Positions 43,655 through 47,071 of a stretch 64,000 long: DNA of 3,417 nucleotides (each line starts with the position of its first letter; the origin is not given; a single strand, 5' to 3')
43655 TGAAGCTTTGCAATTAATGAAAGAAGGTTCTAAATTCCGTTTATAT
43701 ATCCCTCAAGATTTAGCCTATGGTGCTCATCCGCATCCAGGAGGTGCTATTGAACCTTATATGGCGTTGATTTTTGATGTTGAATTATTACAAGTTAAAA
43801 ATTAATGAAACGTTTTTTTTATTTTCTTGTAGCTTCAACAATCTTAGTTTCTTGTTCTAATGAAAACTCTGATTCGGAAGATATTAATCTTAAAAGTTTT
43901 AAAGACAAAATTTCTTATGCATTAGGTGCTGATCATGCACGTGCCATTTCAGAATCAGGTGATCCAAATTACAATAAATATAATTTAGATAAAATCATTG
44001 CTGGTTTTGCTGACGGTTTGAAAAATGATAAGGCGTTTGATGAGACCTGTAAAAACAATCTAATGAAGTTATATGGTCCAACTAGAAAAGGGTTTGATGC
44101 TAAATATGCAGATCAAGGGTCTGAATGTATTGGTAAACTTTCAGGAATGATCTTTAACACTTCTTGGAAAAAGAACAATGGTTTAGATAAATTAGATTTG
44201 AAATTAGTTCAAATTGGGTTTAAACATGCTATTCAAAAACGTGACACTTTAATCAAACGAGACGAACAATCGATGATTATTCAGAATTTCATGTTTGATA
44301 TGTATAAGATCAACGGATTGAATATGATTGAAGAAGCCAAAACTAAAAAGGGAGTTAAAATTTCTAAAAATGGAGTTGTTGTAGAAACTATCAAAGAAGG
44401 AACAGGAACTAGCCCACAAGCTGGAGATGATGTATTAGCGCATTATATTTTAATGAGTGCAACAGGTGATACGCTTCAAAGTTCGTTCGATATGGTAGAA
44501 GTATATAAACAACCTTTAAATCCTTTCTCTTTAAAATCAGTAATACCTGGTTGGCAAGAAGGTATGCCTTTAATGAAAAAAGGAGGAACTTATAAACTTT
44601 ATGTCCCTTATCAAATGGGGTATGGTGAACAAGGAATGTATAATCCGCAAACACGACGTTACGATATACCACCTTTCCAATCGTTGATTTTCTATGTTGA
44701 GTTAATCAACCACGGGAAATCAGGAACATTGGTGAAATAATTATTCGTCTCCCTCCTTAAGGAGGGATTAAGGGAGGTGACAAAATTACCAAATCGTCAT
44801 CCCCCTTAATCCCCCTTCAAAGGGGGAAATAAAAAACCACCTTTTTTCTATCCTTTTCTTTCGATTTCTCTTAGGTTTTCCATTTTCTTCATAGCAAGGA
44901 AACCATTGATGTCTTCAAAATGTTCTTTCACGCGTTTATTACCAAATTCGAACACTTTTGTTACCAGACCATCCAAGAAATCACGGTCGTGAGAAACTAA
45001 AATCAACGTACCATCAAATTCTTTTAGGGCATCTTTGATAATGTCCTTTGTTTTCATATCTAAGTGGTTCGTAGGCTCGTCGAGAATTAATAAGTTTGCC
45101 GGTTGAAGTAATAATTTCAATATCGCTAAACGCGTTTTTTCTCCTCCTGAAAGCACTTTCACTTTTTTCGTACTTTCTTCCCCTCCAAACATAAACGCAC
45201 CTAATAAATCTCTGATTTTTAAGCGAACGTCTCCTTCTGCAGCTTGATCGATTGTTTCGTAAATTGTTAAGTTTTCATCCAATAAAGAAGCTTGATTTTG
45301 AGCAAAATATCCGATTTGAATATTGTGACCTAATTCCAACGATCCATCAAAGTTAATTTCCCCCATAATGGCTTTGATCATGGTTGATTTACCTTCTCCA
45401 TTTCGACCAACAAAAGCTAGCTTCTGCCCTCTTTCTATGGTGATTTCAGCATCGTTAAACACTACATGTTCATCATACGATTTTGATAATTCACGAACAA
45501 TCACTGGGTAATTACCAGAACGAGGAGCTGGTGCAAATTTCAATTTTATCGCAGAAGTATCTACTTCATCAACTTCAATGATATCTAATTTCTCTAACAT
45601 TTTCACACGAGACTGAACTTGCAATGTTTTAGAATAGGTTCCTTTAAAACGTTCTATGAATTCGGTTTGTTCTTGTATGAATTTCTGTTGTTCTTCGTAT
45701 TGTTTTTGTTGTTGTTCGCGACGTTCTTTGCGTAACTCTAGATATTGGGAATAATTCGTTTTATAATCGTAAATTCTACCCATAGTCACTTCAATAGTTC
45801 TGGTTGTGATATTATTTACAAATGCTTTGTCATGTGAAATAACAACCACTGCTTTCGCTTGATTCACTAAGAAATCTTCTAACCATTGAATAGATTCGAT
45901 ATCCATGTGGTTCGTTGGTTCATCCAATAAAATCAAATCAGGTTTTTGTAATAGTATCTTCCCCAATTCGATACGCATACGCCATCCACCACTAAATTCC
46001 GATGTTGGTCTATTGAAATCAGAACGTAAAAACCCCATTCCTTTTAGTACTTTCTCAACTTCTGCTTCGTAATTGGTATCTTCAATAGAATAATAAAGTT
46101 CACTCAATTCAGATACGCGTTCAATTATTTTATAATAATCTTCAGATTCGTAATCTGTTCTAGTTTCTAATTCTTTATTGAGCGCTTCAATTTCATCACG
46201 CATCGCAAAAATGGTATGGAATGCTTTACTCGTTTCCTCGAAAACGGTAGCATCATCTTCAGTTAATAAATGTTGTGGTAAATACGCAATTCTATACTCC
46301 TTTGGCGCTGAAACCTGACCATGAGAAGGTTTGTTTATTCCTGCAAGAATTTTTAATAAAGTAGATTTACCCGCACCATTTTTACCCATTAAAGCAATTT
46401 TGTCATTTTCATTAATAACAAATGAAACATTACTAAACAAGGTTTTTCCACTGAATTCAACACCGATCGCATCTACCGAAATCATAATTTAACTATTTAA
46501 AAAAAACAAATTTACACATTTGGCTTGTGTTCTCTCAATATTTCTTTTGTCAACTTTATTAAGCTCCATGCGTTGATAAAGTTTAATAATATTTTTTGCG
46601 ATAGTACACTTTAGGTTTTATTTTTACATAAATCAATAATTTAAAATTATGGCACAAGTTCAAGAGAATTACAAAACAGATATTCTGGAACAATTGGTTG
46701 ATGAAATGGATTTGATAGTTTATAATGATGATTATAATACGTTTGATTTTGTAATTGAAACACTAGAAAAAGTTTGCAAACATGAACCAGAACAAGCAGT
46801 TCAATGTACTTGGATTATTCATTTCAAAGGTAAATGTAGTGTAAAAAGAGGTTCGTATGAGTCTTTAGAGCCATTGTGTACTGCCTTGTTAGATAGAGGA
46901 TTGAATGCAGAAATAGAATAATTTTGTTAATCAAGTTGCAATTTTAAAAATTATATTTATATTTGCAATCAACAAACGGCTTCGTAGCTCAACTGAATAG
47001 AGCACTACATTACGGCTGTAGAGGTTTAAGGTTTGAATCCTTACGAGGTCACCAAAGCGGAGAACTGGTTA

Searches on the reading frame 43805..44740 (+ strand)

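Call 6: search_protein_families(library=pfam, max_evalue=0.01, proteins=[window:43805-44740:+])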
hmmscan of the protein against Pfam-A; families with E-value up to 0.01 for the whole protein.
window:43805-44740:+ (311 aa): 2 families
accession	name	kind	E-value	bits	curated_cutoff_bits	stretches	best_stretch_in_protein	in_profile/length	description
PF00254.34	FKBP_C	-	2.1e-18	66.9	21.1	1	203-301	4-94/94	FKBP-type peptidyl-prolyl cis-trans isomerase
PF01346.23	FKBP_N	-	2.2e-08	35.3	22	1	33-89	1-54/97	Domain amino terminal to FKBP-type peptidyl-prolyl isomerase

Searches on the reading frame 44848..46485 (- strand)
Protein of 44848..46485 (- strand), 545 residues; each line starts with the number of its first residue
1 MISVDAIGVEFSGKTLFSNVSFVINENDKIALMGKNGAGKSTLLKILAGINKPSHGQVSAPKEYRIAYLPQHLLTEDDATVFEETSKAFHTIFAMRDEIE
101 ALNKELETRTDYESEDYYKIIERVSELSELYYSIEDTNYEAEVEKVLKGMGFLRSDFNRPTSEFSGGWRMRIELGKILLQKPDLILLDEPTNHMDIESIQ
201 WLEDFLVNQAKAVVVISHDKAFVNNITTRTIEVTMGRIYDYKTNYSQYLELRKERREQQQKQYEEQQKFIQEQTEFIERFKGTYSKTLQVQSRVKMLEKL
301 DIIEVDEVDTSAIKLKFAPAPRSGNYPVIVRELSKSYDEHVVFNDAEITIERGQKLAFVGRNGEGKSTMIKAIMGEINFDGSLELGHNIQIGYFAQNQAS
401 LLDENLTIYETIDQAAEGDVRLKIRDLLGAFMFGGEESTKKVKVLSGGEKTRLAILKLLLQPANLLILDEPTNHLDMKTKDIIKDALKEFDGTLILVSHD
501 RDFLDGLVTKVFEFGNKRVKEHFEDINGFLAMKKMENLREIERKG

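Call 6: search_protein_families(library=pfam, max_evalue=0.01, proteins=[window:44848-46485:-])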
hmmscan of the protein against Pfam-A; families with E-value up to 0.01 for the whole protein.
window:44848-46485:- (545 aa): 23 families
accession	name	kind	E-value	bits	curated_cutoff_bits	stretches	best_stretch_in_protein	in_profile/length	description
PF00005.33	ABC_tran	-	1.7e-49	168.4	25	2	18-192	2-137/137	ABC transporter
PF12848.13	ABC_tran_Xtn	-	8.3e-25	87.1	25.9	1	231-313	1-83/85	ABC transporter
PF13304.12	AAA_21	-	3.1e-14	54.2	27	2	446-500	239-299/304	AAA domain, putative AbiEii toxin, Type IV TA system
PF02463.25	SMC_N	-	2.7e-10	40.5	40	1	443-505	135-203/220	RecF/RecN/SMC N terminal domain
PF13555.12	AAA_29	-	7.6e-10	38.8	27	2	17-44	12-39/61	P-loop containing region of AAA domain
PF03193.22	RsgA_GTPase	-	1.3e-06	28.8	30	0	26-60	106-139/174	RsgA GTPase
PF00350.29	Dynamin_N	-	3.7e-06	27.5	27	0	30-217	1-136/168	Dynamin family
PF01926.29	MMR_HSR1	-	6e-06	26.8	21.9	0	29-50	1-22/113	50S ribosome-binding GTPase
PF00004.35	AAA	-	0.00013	22.8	21.2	0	357-380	2-25/131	ATPase family associated with various cellular activities (AAA)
PF19263.5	DUF5906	-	0.00045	21.3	27.6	0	32-60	1-32/114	Family of unknown function (DUF5906)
PF13521.12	AAA_28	-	0.00066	20.4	27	1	29-104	1-65/164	AAA domain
PF02367.23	TsaE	-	0.00074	19.9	26.6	0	23-51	17-45/128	Threonylcarbamoyl adenosine biosynthesis protein TsaE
PF05673.19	DUF815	-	0.0012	18.5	23.8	0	7-48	31-74/249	Protein of unknown function (DUF815)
PF13476.12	AAA_23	-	0.0013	19.8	27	0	343-373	10-39/201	AAA domain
PF00910.28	RNA_helicase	-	0.0015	19.4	21.5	0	358-378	3-23/105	RNA helicase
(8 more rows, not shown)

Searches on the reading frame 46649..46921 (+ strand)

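Call 6: search_protein_families(library=pfam, max_evalue=0.01, proteins=[window:46649-46921:+])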
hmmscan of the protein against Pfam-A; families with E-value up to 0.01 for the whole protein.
window:46649-46921:+ (90 aa): 1 family
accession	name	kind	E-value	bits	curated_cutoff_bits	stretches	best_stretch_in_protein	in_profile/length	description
PF02617.22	ClpS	-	4e-19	68.6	23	1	20-82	6-68/80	ATP-dependent Clp protease adaptor protein ClpS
